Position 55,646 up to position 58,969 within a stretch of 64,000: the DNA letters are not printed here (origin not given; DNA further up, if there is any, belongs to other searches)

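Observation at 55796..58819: Single 1007-aa ORF containing two complete PilB/GspE secretion ATPase units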

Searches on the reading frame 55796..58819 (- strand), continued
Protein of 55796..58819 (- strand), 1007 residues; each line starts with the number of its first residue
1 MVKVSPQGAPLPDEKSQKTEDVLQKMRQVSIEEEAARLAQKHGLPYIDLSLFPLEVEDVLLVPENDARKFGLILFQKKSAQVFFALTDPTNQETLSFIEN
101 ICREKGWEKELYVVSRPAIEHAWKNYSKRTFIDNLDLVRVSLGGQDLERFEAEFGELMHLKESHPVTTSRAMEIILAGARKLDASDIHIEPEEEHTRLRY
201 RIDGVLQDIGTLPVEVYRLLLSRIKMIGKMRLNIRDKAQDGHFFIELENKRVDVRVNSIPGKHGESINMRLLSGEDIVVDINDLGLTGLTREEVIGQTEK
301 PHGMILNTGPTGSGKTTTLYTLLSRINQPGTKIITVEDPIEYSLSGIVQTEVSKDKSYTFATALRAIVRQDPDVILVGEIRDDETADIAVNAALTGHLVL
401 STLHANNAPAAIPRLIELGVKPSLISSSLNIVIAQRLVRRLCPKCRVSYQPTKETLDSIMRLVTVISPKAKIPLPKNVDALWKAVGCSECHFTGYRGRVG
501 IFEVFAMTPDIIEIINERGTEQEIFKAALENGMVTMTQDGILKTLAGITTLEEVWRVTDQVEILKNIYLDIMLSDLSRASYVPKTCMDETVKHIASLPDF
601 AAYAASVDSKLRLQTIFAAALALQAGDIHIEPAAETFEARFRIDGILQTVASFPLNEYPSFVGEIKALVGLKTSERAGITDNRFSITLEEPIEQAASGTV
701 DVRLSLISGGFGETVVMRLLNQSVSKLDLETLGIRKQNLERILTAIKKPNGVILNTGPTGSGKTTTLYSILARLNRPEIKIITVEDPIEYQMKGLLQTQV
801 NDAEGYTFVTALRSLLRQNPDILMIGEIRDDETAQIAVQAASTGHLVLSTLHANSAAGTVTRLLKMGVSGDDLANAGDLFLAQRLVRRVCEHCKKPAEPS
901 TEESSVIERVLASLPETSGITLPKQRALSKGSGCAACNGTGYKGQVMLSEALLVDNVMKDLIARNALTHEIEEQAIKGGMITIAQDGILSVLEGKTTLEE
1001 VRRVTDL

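Call 33: predict_structure(alignment_id=A1)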
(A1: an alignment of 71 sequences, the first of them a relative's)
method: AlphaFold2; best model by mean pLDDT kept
length: 1007 residues; sequences in the alignment: 71
mean_pLDDT: 80.3   pTM: 0.49
mean pLDDT of the five models: 80.3, 79.6, 76.7, 75.0, 74.7
residues with pLDDT >= 90: 241; 70-90: 582; 50-70: 143; < 50: 41
segments of 3 or more residues with pLDDT < 50: 1-12, 140-143, 568-577, 722-724
pLDDT, mean of each block of 10 residues (from residue 1): 33 57 56 73 75 67 87 84 88 90 87 84 68 50 51 60 59 80 84 84 76 83 87 83 74 83 87 61 79 89 91 83 85 81 74 74 84 87 89 92 89 90 91 91 86 68 62 69 80 82 89 86 84 86 89 79 58 43 86 86 85 90 86 88 78 85 74 53 71 69 73 80 62 88 92 89 88 89 80 80 77 85 90 91 93 90 92 94 91 88 89 86 81 80 88 94 92 91 93 90 84
secondary structure, 60 per line:
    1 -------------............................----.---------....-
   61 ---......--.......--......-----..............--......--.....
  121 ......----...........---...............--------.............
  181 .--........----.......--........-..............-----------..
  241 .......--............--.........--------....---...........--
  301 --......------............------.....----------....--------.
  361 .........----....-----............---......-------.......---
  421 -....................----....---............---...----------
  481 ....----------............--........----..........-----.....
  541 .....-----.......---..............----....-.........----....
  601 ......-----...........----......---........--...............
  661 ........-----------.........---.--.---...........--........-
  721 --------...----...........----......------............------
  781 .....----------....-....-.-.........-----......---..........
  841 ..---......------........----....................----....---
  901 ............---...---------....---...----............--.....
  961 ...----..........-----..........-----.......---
elements in order (helices of 4 or more, strands of 3 or more residues): H14-41 H56-59 H64-69 E72-78 E81-86 H92-105 E108-113 H116-126 H131-141 H145-159 H168-181 E184-191 E196-202 E205-212 H214-227 E239-247 E250-261 E264-272 H281-284 H288-298 E303-308 H315-326 E333-337 E348-351 H360-369 E374-377 H383-394 E398-403 H411-417 H422-428 E429-441 E446-449 H453-464 E481-484 E495-506 H509-516 H521-530 H536-545 H551-557 H561-574 E579-582 H584-592 H597-606 H612-622 E627-632 E636-643 E646-654 H655-668 E680-688 E699-709 E712-719 H736-746 E751-756 H763-774 E781-785 E796-799 H808-816 E822-827 H831-842 E846-851 H858-865 H870-876 E877-889 E894-897 H901-912 E928-931 E942-953 H956-963 H968-977 H983-992 H998-1004
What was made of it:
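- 57971..58306 (-): Unit 1 N2 domain (aa 172-283), including Arg fingers R255 and R270. AF2 secondary structure (call 33).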

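Call 34: find_encoding_contigs(protein=P0124, flank=10000, max_places=1)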
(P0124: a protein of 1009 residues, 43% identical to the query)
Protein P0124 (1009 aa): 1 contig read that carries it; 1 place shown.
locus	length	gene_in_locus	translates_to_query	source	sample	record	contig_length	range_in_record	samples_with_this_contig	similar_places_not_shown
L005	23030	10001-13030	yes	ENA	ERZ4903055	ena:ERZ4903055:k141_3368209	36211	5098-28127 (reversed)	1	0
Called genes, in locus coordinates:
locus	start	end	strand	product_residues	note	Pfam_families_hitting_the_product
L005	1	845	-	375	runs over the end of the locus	PF11258:DUF3048, PF17479:DUF3048_C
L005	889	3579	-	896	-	PF02739:5_3_exonuc_N, PF01367:5_3_exonuc, PF22619:DNA_polI_exo1 (weak), PF00476:DNA_pol_A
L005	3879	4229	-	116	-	PF01934:HepT-like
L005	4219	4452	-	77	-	PF01909:NTP_transf_2, PF18765:Polbeta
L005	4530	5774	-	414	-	PF12704:MacB_PCD, PF02687:FtsX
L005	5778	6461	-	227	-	PF00005:ABC_tran, PF02463:SMC_N (faint), PF13304:AAA_21 (faint)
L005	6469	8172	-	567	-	PF25973:BSH_CzcB (faint), PF25984:BSH_YknX (faint)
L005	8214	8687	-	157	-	PF02367:TsaE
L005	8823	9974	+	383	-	PF01368:DHH (weak)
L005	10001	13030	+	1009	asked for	PF00437:T2SSE, PF03215:Rad17 (faint), PF25199:nSTAND_NTPase5 (faint), PF00004:AAA (faint), PF00005:ABC_tran (faint), PF12775:AAA_7 (faint), PF13173:AAA_14 (faint), PF00437:T2SSE, +5 more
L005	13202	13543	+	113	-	-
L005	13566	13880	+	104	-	-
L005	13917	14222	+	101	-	PF21956:DUF6922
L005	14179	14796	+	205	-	PF08843:AbiEii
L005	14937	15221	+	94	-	-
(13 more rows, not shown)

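Call 35: find_encoding_contigs(protein=P0121, flank=10000, max_places=1)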
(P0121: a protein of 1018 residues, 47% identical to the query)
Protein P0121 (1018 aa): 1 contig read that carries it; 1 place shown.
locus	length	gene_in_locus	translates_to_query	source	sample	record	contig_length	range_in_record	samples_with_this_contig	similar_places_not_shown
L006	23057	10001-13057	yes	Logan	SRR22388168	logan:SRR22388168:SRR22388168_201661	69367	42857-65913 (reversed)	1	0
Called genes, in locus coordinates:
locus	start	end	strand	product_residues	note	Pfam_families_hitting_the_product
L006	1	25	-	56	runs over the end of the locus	-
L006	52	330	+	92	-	PF01649:Ribosomal_S20p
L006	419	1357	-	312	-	PF06144:DNA_pol3_delta, PF21694:DNA_pol3_delta_C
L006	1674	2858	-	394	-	PF11258:DUF3048, PF17479:DUF3048_C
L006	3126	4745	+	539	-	-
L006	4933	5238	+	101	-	-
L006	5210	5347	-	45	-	-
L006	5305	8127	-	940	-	PF02739:5_3_exonuc_N, PF01367:5_3_exonuc, PF12826:HHH_2 (weak), PF14520:HHH_5 (weak), PF01612:DNA_pol_A_exo1, PF22619:DNA_polI_exo1, PF00476:DNA_pol_A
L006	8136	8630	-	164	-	PF02367:TsaE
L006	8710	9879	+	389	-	PF01368:DHH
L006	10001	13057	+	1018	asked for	PF13604:AAA_30 (faint), PF05157:MshEN, PF13401:AAA_22 (faint), PF01637:ATPase_2 (faint), PF04851:ResIII (faint), PF14532:Sigma54_activ_2 (faint), PF00437:T2SSE, PF00437:T2SSE, +9 more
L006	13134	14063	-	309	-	-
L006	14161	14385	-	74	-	-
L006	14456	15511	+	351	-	PF05496:RuvB_N, PF00004:AAA, PF07728:AAA_5, PF17864:AAA_lid_4, PF05491:WHD_RuvB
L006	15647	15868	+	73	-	-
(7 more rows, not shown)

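Call 36: find_encoding_contigs(protein=P0002, flank=10000, max_places=1)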
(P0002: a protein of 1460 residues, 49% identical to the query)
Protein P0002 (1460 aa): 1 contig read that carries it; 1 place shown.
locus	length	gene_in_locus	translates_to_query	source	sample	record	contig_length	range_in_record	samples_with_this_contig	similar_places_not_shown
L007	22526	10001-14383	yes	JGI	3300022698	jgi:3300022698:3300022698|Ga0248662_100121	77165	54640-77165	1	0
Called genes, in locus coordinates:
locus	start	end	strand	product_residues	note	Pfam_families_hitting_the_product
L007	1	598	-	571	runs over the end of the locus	PF09972:DUF2207, PF20990:DUF2207_C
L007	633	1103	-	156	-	PF02681:DUF212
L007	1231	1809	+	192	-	PF04011:LemA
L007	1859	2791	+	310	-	PF01435:Peptidase_M48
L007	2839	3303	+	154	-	-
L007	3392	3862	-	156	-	-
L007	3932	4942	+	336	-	PF06068:TIP49 (faint), PF05496:RuvB_N, PF01078:Mg_chelatase (faint), PF13191:AAA_16 (faint), PF00004:AAA, PF07728:AAA_5, PF17864:AAA_lid_4, PF05491:WHD_RuvB, +1 more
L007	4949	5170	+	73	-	-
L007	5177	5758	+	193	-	PF03703:bPH_2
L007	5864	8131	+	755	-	PF00932:LTD, PF18911:PKD_4, PF00801:PKD, PF00932:LTD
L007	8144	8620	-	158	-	PF02367:TsaE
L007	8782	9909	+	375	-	PF01368:DHH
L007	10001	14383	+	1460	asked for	PF01935:DUF87 (faint), PF05157:MshEN (weak), PF03215:Rad17 (faint), PF14532:Sigma54_activ_2 (faint), PF16796:Microtub_bd (faint), PF00437:T2SSE, PF00004:AAA (faint), PF00437:T2SSE, +23 more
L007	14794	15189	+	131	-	PF09685:MamF_MmsF (weak)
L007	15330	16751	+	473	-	PF00224:PK, PF03328:HpcH_HpaI (weak), PF02887:PK_C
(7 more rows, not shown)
